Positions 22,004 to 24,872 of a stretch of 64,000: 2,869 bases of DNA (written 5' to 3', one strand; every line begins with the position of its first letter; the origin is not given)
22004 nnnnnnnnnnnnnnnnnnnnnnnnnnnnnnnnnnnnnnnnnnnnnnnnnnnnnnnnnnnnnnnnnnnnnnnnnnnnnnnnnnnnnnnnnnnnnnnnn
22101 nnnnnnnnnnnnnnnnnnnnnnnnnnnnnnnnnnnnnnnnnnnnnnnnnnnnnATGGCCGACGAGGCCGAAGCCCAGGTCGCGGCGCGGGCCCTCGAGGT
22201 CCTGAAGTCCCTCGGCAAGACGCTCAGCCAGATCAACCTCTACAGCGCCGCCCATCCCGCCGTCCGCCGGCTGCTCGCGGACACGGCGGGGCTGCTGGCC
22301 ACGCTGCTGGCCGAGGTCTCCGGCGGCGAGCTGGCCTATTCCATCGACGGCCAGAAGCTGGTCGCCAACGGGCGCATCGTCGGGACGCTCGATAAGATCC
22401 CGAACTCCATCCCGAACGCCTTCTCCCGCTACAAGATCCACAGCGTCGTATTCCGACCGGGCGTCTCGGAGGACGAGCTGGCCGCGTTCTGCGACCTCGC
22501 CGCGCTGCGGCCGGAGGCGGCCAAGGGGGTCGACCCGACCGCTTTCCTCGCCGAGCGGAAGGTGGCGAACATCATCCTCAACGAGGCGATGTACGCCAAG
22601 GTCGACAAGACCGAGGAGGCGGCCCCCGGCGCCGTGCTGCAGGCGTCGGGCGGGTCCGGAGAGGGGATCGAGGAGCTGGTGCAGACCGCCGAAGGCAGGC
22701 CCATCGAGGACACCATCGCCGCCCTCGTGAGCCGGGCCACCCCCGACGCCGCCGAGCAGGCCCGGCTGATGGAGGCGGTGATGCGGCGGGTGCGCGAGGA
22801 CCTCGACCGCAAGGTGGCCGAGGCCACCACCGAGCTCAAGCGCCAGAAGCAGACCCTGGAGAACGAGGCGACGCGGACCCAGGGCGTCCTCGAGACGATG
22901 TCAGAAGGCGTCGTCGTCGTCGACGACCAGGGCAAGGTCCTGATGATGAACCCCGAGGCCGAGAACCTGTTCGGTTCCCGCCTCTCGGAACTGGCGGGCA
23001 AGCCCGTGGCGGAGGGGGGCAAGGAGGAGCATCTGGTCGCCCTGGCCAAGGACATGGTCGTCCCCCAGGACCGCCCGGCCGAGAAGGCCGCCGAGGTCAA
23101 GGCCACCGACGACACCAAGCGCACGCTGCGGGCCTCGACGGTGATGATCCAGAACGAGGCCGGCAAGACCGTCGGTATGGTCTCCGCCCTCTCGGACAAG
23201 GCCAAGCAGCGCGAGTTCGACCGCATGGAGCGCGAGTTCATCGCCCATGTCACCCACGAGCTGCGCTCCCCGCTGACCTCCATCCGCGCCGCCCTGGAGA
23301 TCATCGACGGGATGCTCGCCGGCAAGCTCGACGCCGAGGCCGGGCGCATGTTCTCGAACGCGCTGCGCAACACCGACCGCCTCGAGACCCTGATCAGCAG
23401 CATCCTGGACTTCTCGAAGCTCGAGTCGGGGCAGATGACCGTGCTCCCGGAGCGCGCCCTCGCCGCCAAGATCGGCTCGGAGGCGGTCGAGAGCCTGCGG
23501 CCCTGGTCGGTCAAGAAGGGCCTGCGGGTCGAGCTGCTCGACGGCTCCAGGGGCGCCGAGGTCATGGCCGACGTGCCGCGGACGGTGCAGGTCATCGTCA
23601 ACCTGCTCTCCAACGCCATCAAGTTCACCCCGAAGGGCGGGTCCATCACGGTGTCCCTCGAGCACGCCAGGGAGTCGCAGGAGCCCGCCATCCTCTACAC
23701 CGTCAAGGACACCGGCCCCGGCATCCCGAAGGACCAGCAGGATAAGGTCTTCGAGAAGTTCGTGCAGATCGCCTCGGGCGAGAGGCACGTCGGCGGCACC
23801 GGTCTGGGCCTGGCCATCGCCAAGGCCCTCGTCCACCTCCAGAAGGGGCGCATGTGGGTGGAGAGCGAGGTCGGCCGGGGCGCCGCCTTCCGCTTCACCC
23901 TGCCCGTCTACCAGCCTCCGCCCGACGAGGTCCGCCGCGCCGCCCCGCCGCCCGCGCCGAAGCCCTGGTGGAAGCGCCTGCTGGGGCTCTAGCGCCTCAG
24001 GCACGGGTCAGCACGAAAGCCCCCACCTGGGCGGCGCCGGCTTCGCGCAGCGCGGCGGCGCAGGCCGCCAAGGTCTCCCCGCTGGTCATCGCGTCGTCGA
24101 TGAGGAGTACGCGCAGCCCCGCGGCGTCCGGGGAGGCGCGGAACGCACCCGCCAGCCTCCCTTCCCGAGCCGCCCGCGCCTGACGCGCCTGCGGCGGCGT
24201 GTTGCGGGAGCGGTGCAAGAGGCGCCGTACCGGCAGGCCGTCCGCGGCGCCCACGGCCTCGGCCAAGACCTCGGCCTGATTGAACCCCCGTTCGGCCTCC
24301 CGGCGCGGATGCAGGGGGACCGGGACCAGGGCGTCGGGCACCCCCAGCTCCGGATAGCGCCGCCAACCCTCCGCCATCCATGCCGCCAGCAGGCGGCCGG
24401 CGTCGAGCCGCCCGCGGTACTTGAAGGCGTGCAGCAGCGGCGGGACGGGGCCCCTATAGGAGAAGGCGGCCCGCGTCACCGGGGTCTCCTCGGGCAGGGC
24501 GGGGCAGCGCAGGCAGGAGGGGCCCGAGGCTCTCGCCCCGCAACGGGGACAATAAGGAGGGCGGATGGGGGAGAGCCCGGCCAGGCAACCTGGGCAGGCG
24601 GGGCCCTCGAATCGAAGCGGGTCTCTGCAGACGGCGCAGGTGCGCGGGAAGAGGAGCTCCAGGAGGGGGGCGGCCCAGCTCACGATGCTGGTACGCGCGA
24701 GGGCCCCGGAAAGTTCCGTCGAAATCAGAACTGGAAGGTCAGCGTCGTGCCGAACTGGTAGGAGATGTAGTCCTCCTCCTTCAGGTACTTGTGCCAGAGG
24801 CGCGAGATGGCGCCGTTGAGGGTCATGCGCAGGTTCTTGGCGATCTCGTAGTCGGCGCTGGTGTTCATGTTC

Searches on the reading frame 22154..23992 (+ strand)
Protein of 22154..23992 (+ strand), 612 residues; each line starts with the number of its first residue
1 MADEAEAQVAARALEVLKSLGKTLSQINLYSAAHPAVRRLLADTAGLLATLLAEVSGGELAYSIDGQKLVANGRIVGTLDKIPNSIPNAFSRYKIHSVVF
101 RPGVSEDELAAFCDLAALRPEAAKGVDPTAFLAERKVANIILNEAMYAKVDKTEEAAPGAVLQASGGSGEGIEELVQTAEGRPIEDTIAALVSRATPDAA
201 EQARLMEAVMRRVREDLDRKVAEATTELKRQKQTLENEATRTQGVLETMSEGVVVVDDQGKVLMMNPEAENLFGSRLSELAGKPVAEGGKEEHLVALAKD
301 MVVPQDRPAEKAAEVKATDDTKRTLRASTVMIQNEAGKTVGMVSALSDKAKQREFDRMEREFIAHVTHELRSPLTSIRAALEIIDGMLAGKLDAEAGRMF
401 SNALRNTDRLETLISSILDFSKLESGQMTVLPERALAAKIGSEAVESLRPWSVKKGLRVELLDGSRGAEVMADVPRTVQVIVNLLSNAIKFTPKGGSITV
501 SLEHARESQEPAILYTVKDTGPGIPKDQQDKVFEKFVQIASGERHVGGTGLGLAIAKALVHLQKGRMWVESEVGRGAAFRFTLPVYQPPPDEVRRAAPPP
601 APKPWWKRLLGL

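Call 32: search_protein_families(library=pfam, max_evalue=0.001, proteins=[window:22154-23989:+])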
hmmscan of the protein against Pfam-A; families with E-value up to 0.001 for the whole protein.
window:22154-23989:+ (612 aa): 7 families
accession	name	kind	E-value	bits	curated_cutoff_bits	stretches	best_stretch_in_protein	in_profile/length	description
PF02518.31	HATPase_c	-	1.6e-29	103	26.4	1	473-586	2-110/111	Histidine kinase-, DNA gyrase B-, and HSP90-like ATPase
PF00512.31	HisKA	-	8e-17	61.5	26.9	1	359-426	2-66/66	His Kinase A (phospho-acceptor) domain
PF00989.32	PAS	-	1.8e-08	34.8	22.6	1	242-345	3-109/113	PAS fold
PF13188.13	PAS_8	-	5.7e-07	29.6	21.8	1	241-279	2-40/65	PAS domain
PF08448.16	PAS_4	-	7e-06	26.7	23.1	1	246-348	1-104/110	PAS fold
PF24820.1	Diguanyl_cycl_sensor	-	4.9e-05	23.7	28.1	1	246-283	2-39/109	Diguanylate cyclase-like sensor domain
PF13426.13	PAS_9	-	8.5e-05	23.2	27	1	251-345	2-97/103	PAS domain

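Call 51: find_encoding_contigs(protein=window:22154-23992:+, flank=10000, max_places=6)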
Protein window:22154-23992:+ (612 aa): no gene with exactly this product is on record in the collection.

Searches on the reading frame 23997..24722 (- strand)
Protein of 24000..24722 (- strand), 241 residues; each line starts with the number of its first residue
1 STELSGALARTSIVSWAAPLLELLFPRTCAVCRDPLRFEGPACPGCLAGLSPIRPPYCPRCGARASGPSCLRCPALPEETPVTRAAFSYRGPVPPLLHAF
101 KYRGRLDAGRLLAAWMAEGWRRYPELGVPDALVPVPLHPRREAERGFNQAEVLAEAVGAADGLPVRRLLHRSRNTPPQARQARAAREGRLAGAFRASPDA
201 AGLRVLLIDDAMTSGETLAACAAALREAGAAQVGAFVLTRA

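Call 32: search_protein_families(library=pfam, max_evalue=0.001, proteins=[window:24000-24722:-])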
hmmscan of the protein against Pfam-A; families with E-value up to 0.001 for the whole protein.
window:24000-24722:- (241 aa): 2 families
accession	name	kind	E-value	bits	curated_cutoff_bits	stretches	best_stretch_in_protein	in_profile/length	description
PF18912.6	DZR_2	-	1.5e-09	38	27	1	20-73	1-55/56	Double zinc ribbon domain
PF00156.33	Pribosyltran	-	1.2e-08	34.9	26.3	1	149-238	43-123/158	Phosphoribosyl transferase domain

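Call 54: find_encoding_contigs(protein=window:23997-24683:-, flank=10000, max_places=6)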
Protein window:23997-24683:- (228 aa): no gene with exactly this product is on record in the collection.
